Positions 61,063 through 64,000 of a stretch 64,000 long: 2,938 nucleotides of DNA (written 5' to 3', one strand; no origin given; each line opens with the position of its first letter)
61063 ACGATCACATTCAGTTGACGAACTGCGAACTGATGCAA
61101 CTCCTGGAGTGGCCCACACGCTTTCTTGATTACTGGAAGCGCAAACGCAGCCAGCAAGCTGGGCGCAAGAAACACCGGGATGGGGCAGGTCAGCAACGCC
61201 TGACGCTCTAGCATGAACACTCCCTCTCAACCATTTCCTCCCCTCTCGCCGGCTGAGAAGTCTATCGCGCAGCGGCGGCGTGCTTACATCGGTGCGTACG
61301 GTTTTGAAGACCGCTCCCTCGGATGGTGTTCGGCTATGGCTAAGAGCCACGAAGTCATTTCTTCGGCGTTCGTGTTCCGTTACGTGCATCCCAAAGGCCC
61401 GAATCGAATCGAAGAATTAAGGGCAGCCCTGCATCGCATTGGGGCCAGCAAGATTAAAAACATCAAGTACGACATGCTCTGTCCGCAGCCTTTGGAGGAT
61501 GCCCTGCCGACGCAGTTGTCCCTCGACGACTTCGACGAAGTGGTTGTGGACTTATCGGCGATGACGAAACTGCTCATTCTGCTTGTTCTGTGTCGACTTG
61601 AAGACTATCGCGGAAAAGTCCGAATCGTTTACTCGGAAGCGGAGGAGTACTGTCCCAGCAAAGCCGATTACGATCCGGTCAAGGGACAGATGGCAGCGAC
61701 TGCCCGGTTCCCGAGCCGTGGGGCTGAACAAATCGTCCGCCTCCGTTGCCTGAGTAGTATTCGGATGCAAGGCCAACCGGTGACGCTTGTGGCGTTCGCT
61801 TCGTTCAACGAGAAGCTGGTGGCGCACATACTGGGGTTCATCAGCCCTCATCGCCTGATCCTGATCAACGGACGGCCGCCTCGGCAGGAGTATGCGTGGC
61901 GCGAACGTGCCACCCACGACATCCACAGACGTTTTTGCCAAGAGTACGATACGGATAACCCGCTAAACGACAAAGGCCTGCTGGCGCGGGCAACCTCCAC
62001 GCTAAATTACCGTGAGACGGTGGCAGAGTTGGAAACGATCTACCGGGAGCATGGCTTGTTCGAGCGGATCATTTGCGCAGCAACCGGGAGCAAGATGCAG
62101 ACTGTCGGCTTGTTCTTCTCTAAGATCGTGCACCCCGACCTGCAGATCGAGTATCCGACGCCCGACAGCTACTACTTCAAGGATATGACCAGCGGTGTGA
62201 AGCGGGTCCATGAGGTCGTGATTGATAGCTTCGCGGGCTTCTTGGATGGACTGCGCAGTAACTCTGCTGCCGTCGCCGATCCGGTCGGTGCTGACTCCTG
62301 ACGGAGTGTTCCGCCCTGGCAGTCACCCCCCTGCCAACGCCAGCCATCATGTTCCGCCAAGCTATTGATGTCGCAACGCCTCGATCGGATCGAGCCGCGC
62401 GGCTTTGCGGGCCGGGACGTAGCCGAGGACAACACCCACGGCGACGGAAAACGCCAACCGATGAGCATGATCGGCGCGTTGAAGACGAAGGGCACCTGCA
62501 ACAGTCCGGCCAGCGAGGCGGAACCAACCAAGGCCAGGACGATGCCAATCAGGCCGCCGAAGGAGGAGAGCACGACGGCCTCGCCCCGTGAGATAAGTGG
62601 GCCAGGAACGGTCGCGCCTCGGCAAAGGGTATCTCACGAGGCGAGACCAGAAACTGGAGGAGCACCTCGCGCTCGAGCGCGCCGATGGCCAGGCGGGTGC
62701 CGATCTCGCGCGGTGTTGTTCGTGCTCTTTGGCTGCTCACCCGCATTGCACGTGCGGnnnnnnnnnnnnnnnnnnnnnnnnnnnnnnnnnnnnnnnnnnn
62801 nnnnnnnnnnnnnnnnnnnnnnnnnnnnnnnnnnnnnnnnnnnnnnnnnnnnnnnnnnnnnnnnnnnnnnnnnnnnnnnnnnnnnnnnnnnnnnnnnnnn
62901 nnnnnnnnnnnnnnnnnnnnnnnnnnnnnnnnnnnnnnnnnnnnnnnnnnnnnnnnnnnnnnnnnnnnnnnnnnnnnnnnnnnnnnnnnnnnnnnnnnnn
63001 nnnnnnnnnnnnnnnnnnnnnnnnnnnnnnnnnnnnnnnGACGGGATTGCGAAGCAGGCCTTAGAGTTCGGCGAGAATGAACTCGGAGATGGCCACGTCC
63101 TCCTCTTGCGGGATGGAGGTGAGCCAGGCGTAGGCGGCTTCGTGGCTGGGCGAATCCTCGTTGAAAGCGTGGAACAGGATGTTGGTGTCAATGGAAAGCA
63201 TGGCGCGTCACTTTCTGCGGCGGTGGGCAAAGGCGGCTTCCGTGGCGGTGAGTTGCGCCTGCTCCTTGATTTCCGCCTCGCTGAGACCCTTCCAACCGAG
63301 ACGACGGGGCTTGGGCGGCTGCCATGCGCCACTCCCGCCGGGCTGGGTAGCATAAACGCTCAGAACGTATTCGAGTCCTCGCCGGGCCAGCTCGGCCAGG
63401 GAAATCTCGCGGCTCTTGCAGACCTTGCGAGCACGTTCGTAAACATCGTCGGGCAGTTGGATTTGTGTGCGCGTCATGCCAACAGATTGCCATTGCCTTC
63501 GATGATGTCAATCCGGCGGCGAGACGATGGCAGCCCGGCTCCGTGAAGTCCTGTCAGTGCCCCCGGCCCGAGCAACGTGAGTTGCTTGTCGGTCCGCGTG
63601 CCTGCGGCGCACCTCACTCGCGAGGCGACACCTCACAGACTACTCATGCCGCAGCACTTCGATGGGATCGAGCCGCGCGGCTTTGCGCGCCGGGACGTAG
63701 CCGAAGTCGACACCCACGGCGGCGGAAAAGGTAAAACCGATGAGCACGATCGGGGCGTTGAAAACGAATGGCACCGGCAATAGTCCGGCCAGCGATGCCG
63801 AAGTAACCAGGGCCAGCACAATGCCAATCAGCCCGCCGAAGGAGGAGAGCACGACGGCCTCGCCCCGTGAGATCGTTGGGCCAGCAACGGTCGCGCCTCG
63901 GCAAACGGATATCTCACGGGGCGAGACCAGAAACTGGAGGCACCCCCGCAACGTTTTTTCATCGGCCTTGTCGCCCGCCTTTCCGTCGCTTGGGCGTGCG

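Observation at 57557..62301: Tightly coupled operon of SPPY methyltransferase + protein-kinase/P-loop NTPase fusion + tandem Rossmann (CARF/SAVED-like?) protein: candidate undescribed defence system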

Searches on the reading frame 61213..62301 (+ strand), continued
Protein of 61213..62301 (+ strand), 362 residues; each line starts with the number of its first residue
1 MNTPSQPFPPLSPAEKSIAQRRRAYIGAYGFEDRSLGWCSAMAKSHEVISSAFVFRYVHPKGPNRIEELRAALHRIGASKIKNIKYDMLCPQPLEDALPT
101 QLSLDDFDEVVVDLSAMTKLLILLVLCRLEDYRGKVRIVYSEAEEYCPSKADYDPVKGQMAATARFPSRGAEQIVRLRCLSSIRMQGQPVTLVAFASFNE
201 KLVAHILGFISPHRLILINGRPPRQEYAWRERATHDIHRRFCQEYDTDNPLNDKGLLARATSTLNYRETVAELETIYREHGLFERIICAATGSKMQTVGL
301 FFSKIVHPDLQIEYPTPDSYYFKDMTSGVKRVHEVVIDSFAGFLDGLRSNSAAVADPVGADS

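Call 96: search_protein_families(library=pfam, proteins=[L109:1897-2856:+, L109:2892-3929:+, L109:4127-4774:+, L109:5056-6234:+, L109:6279-7019:+, L109:7016-8974:+, L109:8971-10071:+], max_evalue=0.01)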
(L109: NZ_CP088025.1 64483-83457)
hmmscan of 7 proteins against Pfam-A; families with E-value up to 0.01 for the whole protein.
L109:1897-2856:+ (319 aa): 0 families

L109:2892-3929:+ (345 aa): 1 family
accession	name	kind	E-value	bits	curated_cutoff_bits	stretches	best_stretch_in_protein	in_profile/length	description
PF04471.18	Mrr_cat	-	4.4e-06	27.2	21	1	15-101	6-90/115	Restriction endonuclease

L109:4127-4774:+ (215 aa): 0 families

L109:5056-6234:+ (392 aa): 4 families
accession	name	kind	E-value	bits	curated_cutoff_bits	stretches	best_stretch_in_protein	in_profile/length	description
PF01555.25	N6_N4_Mtase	-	6.3e-13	49.6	26.7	1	22-101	135-214/221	DNA methylase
PF01170.24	UPF0020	-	2.5e-09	37.5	22.3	1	51-97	10-57/197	RMKL-like, methyltransferase domain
PF02086.21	MethyltransfD12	-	1.6e-05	25.2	22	1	65-122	18-72/253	D12 class N6 adenine-specific DNA methyltransferase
PF03602.21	Cons_hypoth95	-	0.0047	17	24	0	62-103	35-77/182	Conserved hypothetical protein 95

L109:6279-7019:+ (246 aa): 3 families
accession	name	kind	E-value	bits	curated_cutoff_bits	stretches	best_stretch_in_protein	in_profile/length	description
PF00069.31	Pkinase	-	8.5e-07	29.1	31.7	1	22-185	1-145/263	Protein kinase domain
PF07714.23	PK_Tyr_Ser-Thr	-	0.00038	20.3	23.1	1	23-169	2-145/258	Protein tyrosine and serine/threonine kinase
PF03109.22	ABC1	-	0.00077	19.1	22.9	0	137-183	179-212/244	ABC1 atypical kinase-like domain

L109:7016-8974:+ (652 aa): 3 families
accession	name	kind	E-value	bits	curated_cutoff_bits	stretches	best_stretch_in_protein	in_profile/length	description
PF24389.1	ORC-CDC6-like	-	2.4e-24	86.4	27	2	60-340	19-303/571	ORC-CDC6-like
PF13401.12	AAA_22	-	0.00052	20.8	27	0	78-112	8-33/130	AAA domain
PF01637.24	ATPase_2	-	0.0094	16.2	33.2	0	77-99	22-44/225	ATPase domain predominantly from Archaea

L109:8971-10071:+ (366 aa): 0 families

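Call 101: search_protein_families(library=padloc, proteins=[L090:4555-6936:+, L090:7040-8014:+, L109:6279-7019:+, L109:7016-8974:+, L109:8971-10071:+, L043:8165-9184:+], max_evalue=0.001)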
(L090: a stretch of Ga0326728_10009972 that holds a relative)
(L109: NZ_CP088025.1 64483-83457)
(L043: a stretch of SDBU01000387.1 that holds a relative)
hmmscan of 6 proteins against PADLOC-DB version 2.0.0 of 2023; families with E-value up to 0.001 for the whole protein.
L090:4555-6936:+ (794 aa): 22 families
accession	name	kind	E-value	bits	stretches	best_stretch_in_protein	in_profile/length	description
PDLC01925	CARF6--CARF_STK_AAA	-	4.1e-22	75.8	2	68-327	103-365/1187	-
PDLC04138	mad6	-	8.6e-13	46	1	6-176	51-205/659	mads_6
PDLC04042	PD-T4-6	-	2.4e-12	45.1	1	10-177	13-162/292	-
PDLC04053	PD-T4-6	-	6.7e-12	43.5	1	10-179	13-166/311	-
PDLC04047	PD-T4-6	-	3.8e-10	37.4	1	10-179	14-166/327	-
PDLC04048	PD-T4-6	-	2.7e-07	28.3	1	14-176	18-163/354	-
PDLC04056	PD-T4-6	-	3.1e-07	27.9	1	55-177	51-159/415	-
PDLC04052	PD-T4-6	-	4.2e-07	27.5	1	28-177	31-166/496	-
PDLC04060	PD-T4-6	-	8.5e-07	26.2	1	11-175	13-159/486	-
PDLC04040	PD-T4-6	-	1e-06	25.8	1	19-176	7-154/547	-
PDLC04054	PD-T4-6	-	3.1e-06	24.9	1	11-177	15-164/347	-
PDLC03921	MkoA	-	6.1e-06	22.2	1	66-151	532-623/1607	-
PDLC03920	MkoA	-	1.2e-05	21.8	1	32-172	33-173/1112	-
PDLC04043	PD-T4-6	-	1.8e-05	22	1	14-178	23-169/452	-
PDLC04057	PD-T4-6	-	2e-05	21.8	1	12-174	14-158/443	-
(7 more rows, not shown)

L090:7040-8014:+ (325 aa): 7 families
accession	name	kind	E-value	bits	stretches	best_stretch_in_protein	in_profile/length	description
PDLC01917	CARF6--CARF_CARF_CARF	-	1.4e-13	48.8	1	14-322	15-303/308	-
PDLC01925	CARF6--CARF_STK_AAA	-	7.6e-09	31.8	1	14-321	890-1184/1187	-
PDLC01915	CARF6--CARF_CARF_CARF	-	9.8e-08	29.8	1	13-149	18-144/297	-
PDLC01922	CARF6--CARF_CARF_CARF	-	3.3e-07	28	1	97-318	93-292/295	-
PDLC01914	CARF6--CARF_CARF_CARF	-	7.3e-07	26.8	1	87-322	84-309/311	-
PDLC01911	CARF6--CARF_CARF_CARF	-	1.3e-06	26.1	1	157-321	154-320/325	-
PDLC01920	CARF6--CARF_CARF_CARF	-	0.00027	18.4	1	212-304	183-278/297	-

L109:6279-7019:+ (246 aa): 13 families
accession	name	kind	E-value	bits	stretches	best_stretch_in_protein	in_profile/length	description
PDLC04042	PD-T4-6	-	3.5e-14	51.1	1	18-167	7-150/292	-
PDLC04047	PD-T4-6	-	1.4e-12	45.4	1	18-169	8-154/327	-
PDLC04138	mad6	-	2.4e-10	37.9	1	16-184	47-199/659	mads_6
PDLC04060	PD-T4-6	-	4e-10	37.2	1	19-168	7-150/486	-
PDLC04048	PD-T4-6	-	6.6e-09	33.6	1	19-169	9-154/354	-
PDLC04053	PD-T4-6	-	1.3e-08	32.7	1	15-184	4-157/311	-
PDLC01925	CARF6--CARF_STK_AAA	-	8.1e-08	28.4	1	89-166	116-190/1187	-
PDLC04039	PD-T4-6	-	1.7e-07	28.6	1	13-169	7-157/458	-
PDLC04061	PD-T4-6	-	1.1e-06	26.4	1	18-169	14-157/510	-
PDLC04054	PD-T4-6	-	1.1e-06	26.3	1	15-169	5-154/347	-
PDLC04057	PD-T4-6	-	6.7e-06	23.4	1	19-169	6-151/443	-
PDLC04043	PD-T4-6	-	0.00014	19.1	1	16-169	11-158/452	-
PDLC04055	PD-T4-6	-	0.00038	17.3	1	21-169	71-215/496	-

L109:7016-8974:+ (652 aa): 2 families
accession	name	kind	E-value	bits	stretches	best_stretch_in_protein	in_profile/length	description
PDLC01925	CARF6--CARF_STK_AAA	-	7.9e-18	61.6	1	60-454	319-685/1187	-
PDLC04561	PDC-M28C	-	0.00075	16.4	0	58-99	31-69/480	-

L109:8971-10071:+ (366 aa): 9 families
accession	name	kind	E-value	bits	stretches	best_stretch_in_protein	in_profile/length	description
PDLC01917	CARF6--CARF_CARF_CARF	-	7.7e-12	43.1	1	28-346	16-305/308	-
PDLC01915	CARF6--CARF_CARF_CARF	-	2.7e-08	31.6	0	19-155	11-137/297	-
PDLC01925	CARF6--CARF_STK_AAA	-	7.9e-08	28.5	1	21-183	884-1025/1187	-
PDLC01911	CARF6--CARF_CARF_CARF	-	7.7e-06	23.5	1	266-345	242-322/325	-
PDLC01913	CARF6--CARF_CARF_CARF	-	4.1e-05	20.9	1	100-219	74-184/305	-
PDLC01914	CARF6--CARF_CARF_CARF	-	0.00011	19.7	1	107-339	89-304/311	-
PDLC01922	CARF6--CARF_CARF_CARF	-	0.00013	19.5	1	105-339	85-289/295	-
PDLC01920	CARF6--CARF_CARF_CARF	-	0.00024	18.6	0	107-321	74-273/297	-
PDLC01871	CARF3--CARF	-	0.00043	17.9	0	113-170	95-148/261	-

L043:8165-9184:+ (339 aa): 70 families (the best 25 are shown)
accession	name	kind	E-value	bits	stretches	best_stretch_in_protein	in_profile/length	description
PDLC03299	MTase_II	-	7e-68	227.3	1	7-247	16-262/296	Type II methyltransferase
PDLC03371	MTase_II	-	5.2e-59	197.9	1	5-246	10-256/260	Type II methyltransferase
PDLC03216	MTase_II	-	1.2e-38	131.1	1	3-249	9-262/364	Type II methyltransferase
PDLC03320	MTase_II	-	1e-37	127.9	1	10-248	37-280/289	Type II methyltransferase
PDLC03238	MTase_II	-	4.3e-37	126.1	1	5-240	123-364/428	Type II methyltransferase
PDLC03353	MTase_II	-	5.9e-36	122.3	1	5-244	9-252/260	Type II methyltransferase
PDLC03738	oMTase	-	1.6e-35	120.6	1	3-248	18-271/376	orphan methyltransferase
PDLC03387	MTase_II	-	5.4e-35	118.9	2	91-243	137-276/289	Type II methyltransferase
PDLC03300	MTase_II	-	6.1e-35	118.7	1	41-244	77-278/302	Type II methyltransferase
PDLC03230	MTase_II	-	7.2e-33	112.3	1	3-235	33-275/360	Type II methyltransferase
PDLC03636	MTase_III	-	2.3e-31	107.2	2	185-245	348-408/575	Type III methyltransferase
PDLC03265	MTase_II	-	3e-28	97.2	2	161-243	252-329/333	Type II methyltransferase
PDLC03327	MTase_II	-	1.6e-26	91.4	1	11-224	45-266/319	Type II methyltransferase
PDLC03295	MTase_II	-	5.6e-26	89.7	2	5-96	3-92/292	Type II methyltransferase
PDLC03339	MTase_II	-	2.3e-25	87.2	2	159-244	190-273/399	Type II methyltransferase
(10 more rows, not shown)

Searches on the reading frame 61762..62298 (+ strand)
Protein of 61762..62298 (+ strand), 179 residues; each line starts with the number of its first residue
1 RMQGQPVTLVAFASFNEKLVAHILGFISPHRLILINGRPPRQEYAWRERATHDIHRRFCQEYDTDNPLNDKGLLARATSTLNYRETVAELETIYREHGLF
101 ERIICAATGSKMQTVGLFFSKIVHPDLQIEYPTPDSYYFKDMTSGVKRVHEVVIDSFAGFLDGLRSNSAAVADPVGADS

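Call 41: search_protein_families(library=padloc, proteins=[window:61762-62298:+], max_evalue=1)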
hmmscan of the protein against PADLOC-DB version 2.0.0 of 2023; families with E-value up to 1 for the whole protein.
window:61762-62298:+ (179 aa): 3 families
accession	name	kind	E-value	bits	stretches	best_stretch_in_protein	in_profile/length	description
PDLC01917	CARF6--CARF_CARF_CARF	-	1.3e-05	22.6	1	5-156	163-304/308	-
PDLC01911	CARF6--CARF_CARF_CARF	-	2.7e-05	21.7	1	81-138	247-304/325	-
PDLC01922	CARF6--CARF_CARF_CARF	-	0.00017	19.1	1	9-143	163-285/295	-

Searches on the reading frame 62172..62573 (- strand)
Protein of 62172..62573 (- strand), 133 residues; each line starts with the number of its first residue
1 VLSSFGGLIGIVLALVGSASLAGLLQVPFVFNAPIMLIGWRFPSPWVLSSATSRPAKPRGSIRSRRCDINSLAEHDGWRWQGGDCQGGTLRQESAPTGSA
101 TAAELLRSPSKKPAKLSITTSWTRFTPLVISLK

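Call 82: search_protein_families(library=pfam, proteins=[window:62172-62573:-], max_evalue=0.01)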
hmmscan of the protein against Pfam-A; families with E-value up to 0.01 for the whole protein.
window:62172-62573:- (133 aa): 0 families

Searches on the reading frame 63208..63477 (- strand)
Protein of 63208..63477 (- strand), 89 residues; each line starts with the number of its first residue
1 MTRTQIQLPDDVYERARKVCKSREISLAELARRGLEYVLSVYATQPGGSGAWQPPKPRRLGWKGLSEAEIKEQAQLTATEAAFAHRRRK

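Call 82: search_protein_families(library=pfam, proteins=[window:63208-63477:-], max_evalue=0.01)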
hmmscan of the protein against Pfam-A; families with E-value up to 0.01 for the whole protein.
window:63208-63477:- (89 aa): 1 family
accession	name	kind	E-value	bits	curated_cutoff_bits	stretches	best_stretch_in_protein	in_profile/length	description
PF07878.17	RHH_5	-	5.7e-05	23.2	26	1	1-31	1-31/43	CopG-like RHH_1 or ribbon-helix-helix domain, RHH_5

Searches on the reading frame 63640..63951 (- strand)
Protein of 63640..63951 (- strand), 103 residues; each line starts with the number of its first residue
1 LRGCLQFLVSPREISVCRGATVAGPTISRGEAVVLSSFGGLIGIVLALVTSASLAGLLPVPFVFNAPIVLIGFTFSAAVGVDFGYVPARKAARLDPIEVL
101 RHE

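Call 82: search_protein_families(library=pfam, proteins=[window:63640-63951:-], max_evalue=0.01)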
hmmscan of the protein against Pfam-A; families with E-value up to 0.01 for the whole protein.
window:63640-63951:- (103 aa): 1 family
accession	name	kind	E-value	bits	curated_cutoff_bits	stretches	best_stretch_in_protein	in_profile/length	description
PF02687.27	FtsX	-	0.00016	22.1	25.5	1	30-96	49-120/120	FtsX-like permease C-terminal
